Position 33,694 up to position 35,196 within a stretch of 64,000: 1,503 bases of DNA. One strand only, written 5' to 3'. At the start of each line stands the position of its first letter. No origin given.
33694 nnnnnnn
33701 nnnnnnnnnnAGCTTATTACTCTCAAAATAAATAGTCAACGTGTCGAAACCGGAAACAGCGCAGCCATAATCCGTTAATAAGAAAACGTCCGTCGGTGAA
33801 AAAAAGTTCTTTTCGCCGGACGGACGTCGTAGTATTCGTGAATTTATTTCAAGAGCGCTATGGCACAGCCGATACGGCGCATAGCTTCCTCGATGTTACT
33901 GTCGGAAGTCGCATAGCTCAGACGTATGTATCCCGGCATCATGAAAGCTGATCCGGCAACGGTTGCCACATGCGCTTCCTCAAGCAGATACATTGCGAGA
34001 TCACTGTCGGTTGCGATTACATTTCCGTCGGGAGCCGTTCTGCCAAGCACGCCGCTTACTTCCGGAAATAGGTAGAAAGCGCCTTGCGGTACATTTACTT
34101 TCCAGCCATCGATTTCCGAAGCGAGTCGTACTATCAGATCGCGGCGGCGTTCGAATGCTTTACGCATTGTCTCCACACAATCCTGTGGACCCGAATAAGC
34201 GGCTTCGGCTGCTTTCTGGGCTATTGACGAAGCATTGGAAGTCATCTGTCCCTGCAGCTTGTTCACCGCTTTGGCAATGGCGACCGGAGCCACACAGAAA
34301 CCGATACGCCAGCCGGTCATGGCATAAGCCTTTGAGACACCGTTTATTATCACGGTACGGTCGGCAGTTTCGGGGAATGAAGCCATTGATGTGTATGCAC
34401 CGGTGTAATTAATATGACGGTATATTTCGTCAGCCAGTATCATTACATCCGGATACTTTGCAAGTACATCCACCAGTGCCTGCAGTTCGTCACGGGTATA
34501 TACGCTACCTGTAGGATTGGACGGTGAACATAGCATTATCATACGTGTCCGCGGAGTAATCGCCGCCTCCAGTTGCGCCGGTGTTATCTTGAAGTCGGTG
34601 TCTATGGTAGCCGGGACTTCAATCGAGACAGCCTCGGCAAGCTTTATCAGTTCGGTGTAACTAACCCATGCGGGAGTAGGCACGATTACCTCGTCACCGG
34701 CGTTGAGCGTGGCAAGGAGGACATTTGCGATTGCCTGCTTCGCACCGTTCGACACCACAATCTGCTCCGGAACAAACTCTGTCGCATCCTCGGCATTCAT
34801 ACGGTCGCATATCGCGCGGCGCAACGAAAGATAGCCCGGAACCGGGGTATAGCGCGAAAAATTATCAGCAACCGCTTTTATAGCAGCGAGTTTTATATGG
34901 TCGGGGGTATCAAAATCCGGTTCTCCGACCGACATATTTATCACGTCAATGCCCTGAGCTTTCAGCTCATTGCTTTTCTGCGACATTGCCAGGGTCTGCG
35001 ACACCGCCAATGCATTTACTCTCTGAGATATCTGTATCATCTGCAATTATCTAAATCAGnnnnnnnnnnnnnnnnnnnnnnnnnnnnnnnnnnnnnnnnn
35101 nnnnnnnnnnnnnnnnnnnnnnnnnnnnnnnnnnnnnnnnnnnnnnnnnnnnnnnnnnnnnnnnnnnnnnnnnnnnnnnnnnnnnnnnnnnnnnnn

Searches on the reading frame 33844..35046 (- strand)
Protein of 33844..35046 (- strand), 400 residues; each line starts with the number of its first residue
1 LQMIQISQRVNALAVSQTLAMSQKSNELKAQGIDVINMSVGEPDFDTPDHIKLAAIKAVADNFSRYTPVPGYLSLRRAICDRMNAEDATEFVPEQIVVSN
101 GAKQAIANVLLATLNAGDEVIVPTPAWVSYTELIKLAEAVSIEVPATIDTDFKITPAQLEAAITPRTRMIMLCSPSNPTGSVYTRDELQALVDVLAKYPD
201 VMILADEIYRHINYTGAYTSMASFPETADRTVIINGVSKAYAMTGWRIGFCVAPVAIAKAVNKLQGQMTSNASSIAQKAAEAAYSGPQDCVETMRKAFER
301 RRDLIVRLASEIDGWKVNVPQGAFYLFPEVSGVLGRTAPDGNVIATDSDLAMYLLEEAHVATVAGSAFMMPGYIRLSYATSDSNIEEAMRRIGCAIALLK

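Call 10: search_protein_families(library=ncbifam, proteins=[window:33844-35046:-], max_evalue=0.00001)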
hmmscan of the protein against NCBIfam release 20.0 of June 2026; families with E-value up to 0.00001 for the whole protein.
window:33844-35046:- (400 aa): 74 families (the best 25 are shown)
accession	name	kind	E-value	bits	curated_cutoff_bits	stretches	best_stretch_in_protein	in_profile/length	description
NF004769.0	PRK06107.1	equivalog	3e-138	461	617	1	1-399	1-401/402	aspartate transaminase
NF041091.1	asp_aminotase_Arch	equivalog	1.4e-117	392.8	550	1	7-392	1-371/376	aspartate aminotransferase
NF005817.0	PRK07683.1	equivalog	4.6e-95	318.6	575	1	6-393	5-378/387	aminotransferase A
NF005816.0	PRK07682.1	equivalog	1.3e-91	307.1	620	1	5-394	5-381/390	aminotransferase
NF041364.1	GntC_guanitoxin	equivalog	6.6e-88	295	415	1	36-392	1-353/356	guanitoxin biosynthesis PLP-dependent (S)-gamma-hydroxy-L-arginine cyclodehydratase GntC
NF005588.0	PRK07309.1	equivalog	7.5e-84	281.9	576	1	8-392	9-382/391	pyridoxal phosphate-dependent aminotransferase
NF006229.0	PRK08361.1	equivalog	4.4e-78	263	624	1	7-396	11-388/391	aspartate aminotransferase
NF004770.0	PRK06108.1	subfamily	6.9e-76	255.6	422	1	7-393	14-389/396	pyridoxal phosphate-dependent aminotransferase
NF005601.0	PRK07337.1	equivalog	4.6e-75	253.2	496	1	2-393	4-389/394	pyridoxal phosphate-dependent aminotransferase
NF006514.0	PRK08960.1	equivalog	9.8e-74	248.5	554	1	5-396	4-385/388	pyridoxal phosphate-dependent aminotransferase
NF005744.0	PRK07568.1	subfamily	1.7e-70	237.9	389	1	5-328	2-324/398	pyridoxal phosphate-dependent aminotransferase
NF004975.0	PRK06348.1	equivalog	1.2e-69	235.1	549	1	22-392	18-379/384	pyridoxal phosphate-dependent aminotransferase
NF006230.0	PRK08363.1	equivalog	1.3e-67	228.4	534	1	3-392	1-388/398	alanine aminotransferase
NF005855.0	PRK07777.1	equivalog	7e-66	223.1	553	1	29-392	24-384/391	pyridoxal phosphate-dependent aminotransferase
NF006756.0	PRK09276.1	subfamily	8.7e-66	222.4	507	1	4-392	2-382/387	LL-diaminopimelate aminotransferase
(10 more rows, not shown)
